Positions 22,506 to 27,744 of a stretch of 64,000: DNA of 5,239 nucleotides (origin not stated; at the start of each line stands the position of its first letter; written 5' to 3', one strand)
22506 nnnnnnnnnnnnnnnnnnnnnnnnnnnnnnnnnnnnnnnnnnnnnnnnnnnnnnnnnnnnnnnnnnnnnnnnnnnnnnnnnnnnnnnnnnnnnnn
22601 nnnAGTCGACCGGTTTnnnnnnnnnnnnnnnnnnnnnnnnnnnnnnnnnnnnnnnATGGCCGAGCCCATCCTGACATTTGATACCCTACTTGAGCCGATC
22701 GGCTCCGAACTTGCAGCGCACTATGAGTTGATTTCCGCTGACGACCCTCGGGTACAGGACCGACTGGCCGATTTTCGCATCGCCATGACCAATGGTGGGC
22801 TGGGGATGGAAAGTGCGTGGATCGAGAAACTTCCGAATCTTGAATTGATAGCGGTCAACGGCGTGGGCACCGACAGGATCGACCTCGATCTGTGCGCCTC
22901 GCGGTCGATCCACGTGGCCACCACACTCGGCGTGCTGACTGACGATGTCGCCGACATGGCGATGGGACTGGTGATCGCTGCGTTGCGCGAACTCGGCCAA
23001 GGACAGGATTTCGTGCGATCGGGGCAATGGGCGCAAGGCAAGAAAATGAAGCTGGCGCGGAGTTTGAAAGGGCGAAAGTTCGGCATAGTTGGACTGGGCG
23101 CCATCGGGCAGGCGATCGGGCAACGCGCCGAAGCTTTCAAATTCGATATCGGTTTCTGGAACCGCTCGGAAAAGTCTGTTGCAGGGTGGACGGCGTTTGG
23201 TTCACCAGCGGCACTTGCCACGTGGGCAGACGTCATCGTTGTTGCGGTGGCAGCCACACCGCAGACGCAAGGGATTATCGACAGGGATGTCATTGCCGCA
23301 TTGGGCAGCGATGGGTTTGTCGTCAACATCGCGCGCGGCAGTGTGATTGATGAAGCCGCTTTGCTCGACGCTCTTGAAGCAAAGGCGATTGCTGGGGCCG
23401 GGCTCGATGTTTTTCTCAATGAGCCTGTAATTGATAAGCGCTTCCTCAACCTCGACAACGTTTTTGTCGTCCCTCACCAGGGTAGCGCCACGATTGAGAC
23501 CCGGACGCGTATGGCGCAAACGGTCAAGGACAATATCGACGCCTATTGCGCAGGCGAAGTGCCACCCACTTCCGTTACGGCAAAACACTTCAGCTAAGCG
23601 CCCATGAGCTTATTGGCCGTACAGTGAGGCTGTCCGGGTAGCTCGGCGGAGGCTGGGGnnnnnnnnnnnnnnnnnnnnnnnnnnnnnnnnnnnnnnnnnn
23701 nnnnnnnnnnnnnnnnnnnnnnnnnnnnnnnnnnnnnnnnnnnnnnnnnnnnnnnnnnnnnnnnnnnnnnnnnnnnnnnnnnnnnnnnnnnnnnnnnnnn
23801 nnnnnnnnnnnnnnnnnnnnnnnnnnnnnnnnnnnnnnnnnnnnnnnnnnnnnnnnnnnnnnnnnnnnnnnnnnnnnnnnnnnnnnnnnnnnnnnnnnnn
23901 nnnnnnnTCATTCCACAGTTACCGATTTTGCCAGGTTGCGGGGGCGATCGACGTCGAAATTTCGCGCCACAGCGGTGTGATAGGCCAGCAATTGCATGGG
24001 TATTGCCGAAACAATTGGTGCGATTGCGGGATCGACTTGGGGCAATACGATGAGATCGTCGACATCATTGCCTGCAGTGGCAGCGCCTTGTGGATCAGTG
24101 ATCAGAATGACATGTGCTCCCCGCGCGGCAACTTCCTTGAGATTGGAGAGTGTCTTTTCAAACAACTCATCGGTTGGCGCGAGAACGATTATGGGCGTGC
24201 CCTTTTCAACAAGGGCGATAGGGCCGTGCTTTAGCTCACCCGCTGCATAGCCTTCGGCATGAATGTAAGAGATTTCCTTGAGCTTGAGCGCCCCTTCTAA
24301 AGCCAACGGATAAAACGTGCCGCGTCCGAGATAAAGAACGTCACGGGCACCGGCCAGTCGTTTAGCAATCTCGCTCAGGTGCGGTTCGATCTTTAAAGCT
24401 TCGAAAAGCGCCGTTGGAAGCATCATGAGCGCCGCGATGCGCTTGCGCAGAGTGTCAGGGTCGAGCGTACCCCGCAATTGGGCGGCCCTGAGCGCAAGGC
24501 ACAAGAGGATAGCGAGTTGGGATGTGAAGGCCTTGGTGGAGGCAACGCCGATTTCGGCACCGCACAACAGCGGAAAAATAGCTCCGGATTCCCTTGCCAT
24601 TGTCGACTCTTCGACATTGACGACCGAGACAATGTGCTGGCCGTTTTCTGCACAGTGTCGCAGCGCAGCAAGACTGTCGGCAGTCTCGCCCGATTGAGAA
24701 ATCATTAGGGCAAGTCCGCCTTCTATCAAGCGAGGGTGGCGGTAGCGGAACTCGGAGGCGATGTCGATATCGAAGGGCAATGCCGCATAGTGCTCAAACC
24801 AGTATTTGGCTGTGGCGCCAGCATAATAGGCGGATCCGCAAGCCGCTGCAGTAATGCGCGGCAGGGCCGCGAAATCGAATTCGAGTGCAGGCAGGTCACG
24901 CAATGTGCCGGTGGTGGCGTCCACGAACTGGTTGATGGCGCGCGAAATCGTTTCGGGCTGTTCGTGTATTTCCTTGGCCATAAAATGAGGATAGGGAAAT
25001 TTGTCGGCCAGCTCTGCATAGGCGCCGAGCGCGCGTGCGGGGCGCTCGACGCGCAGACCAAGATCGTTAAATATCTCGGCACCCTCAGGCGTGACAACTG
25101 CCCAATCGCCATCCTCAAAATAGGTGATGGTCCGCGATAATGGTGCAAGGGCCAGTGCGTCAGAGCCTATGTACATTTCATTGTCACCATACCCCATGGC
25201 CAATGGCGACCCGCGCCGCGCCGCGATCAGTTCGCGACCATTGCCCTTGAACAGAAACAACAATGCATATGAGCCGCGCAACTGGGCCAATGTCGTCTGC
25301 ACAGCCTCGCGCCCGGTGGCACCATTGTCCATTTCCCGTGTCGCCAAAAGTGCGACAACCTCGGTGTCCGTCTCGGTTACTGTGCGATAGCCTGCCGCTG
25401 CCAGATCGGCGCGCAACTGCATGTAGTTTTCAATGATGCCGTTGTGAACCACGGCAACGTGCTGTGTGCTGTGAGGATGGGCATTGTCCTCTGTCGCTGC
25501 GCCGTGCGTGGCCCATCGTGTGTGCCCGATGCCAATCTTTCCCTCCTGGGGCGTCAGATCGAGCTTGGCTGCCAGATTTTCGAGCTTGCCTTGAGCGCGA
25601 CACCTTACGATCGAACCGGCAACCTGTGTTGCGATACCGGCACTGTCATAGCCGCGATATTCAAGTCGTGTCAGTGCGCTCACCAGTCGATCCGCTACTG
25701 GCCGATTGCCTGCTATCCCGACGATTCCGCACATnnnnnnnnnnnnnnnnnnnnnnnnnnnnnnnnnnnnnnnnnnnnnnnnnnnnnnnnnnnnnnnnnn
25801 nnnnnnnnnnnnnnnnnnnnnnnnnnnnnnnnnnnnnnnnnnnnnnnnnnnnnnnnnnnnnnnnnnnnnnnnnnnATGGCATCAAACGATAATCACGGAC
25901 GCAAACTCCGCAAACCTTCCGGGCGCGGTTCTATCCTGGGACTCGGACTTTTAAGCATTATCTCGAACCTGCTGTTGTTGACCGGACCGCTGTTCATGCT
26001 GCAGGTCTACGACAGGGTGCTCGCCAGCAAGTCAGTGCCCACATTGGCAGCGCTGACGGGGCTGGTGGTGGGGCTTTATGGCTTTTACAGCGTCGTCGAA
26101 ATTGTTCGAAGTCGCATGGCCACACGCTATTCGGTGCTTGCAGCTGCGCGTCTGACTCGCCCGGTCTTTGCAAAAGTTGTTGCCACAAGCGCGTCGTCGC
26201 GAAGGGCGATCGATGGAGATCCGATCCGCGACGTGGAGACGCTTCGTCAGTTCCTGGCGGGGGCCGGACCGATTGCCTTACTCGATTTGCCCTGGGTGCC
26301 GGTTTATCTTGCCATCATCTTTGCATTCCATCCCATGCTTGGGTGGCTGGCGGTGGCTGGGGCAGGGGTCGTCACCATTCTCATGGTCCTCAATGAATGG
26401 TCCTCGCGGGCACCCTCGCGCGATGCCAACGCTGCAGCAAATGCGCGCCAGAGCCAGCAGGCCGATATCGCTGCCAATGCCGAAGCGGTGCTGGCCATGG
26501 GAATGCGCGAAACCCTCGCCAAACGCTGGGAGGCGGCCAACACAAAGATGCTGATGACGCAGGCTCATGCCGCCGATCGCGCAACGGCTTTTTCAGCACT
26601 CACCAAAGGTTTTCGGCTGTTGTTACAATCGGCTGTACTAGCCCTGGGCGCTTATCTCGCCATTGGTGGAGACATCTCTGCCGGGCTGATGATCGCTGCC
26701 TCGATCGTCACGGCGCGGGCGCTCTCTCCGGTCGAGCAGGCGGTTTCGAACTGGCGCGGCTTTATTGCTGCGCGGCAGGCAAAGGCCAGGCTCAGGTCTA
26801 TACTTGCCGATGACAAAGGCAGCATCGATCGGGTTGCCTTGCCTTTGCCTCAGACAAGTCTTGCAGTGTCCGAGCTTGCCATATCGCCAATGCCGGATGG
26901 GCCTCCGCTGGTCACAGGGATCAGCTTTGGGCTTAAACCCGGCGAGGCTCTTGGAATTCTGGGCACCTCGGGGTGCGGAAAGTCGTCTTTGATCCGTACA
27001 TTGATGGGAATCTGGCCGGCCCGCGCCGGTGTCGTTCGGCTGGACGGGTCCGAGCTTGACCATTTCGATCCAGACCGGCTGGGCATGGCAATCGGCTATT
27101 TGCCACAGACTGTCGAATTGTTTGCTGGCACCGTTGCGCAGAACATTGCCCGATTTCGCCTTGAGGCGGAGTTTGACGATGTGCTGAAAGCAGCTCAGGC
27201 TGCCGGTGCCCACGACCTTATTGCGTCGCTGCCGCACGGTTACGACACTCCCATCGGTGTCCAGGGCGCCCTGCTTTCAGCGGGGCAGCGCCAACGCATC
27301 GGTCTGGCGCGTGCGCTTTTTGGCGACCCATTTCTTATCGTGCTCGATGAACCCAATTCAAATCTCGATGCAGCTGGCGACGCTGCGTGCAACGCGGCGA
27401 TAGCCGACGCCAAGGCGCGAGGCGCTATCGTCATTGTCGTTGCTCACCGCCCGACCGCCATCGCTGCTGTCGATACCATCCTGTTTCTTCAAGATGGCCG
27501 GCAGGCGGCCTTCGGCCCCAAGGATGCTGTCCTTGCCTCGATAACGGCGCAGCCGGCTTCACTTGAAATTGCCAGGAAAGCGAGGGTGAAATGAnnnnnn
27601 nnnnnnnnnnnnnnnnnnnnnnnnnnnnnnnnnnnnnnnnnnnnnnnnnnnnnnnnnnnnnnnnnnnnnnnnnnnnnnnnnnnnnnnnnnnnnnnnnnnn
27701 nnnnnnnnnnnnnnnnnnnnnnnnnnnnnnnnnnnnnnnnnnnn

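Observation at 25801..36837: FixK/FNR boxes in both divergent promoters tie the four transcription units together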

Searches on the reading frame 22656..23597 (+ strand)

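Call 15: search_protein_families(library=pfam, proteins=[window:22656-23597:+])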
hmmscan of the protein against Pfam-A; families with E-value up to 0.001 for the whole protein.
window:22656-23597:+ (313 aa): 3 families
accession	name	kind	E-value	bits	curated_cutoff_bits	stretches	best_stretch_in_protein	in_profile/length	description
PF02826.25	2-Hacid_dh_C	-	7.7e-48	162.6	25.1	1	103-276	1-178/178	D-isomer specific 2-hydroxyacid dehydrogenase, NAD binding domain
PF00389.36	2-Hacid_dh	-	6.1e-20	71.7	24.6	1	30-307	30-133/134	D-isomer specific 2-hydroxyacid dehydrogenase, catalytic domain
PF03446.21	NAD_binding_2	-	5.5e-07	30.2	21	1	141-245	1-112/161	NAD binding domain of 6-phosphogluconate dehydrogenase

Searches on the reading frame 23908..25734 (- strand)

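Call 8: search_protein_families(library=pfam, proteins=[window:23908-25734:-])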
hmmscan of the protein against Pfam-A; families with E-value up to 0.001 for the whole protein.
window:23908-25734:- (608 aa): 4 families
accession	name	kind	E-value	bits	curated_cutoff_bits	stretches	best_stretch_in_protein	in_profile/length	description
PF01380.27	SIS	-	1.2e-50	171.2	25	2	460-590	2-130/131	SIS domain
PF13522.11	GATase_6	-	1.6e-18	67.4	27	1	64-192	9-130/130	Glutamine amidotransferase domain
PF13537.11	GATase_7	-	5.9e-14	52.6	25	1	84-196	12-121/123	Glutamine amidotransferase domain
PF13230.11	GATase_4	-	0.0008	18.8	23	0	65-155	71-165/272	Glutamine amidotransferases class-II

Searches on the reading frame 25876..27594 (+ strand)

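Call 8: search_protein_families(library=pfam, proteins=[window:25876-27594:+])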
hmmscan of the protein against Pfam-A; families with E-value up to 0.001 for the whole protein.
window:25876-27594:+ (572 aa): 2 families
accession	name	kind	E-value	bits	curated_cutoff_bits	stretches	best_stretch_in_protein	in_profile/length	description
PF00005.33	ABC_tran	-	1.7e-26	93.9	25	1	347-494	2-136/137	ABC transporter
PF00664.28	ABC_membrane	-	9.1e-14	52.2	28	1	23-275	4-263/274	ABC transporter transmembrane region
